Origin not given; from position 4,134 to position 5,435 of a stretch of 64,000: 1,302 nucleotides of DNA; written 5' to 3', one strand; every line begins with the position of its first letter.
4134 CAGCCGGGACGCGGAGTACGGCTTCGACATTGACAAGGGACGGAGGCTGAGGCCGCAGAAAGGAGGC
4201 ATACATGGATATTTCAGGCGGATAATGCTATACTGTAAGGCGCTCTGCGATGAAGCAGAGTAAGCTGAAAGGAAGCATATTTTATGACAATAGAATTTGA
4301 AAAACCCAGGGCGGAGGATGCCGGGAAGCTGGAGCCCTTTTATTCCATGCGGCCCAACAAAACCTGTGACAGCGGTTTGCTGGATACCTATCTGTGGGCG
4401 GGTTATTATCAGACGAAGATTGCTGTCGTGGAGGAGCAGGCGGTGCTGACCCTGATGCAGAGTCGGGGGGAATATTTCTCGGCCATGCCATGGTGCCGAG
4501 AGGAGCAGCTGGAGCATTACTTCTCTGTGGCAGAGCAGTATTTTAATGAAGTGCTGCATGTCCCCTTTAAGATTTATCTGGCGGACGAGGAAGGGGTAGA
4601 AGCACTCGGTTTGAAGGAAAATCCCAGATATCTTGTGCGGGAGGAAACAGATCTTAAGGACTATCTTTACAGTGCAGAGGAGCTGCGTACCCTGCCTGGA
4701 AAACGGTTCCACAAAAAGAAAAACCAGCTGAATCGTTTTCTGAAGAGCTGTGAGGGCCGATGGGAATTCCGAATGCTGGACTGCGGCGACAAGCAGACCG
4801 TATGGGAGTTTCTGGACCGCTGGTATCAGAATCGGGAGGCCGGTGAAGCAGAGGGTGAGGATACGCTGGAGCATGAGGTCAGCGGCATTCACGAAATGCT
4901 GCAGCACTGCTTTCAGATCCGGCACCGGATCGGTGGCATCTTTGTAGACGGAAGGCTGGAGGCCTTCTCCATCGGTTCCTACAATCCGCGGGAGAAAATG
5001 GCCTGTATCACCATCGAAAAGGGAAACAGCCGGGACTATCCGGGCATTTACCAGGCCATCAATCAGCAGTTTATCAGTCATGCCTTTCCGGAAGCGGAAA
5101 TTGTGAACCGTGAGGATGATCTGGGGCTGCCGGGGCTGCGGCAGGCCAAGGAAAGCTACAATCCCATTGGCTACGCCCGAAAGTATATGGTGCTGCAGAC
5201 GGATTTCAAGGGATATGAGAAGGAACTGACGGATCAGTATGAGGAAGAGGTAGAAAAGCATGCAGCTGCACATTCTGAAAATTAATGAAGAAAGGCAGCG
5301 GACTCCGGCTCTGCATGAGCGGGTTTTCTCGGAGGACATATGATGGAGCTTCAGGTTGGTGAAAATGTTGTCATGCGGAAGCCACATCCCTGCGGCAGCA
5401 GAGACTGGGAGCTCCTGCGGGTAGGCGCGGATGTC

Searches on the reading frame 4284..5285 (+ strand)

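Call 4: search_protein_families(library=pfam, proteins=[window:4284-5285:+], max_evalue=1)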
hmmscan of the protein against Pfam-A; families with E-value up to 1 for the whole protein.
window:4284-5285:+ (333 aa): 1 family
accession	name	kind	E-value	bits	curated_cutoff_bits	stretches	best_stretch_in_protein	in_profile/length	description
PF09924.15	LPG_synthase_C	-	1.6e-32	113.2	27.5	1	29-303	10-297/298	Phosphatidylglycerol lysyltransferase, C-terminal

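Call 5: search_protein_families(library=ncbifam, proteins=[window:4284-5285:+], max_evalue=1)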
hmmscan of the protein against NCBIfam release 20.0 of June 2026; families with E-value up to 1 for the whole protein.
window:4284-5285:+ (333 aa): 0 families
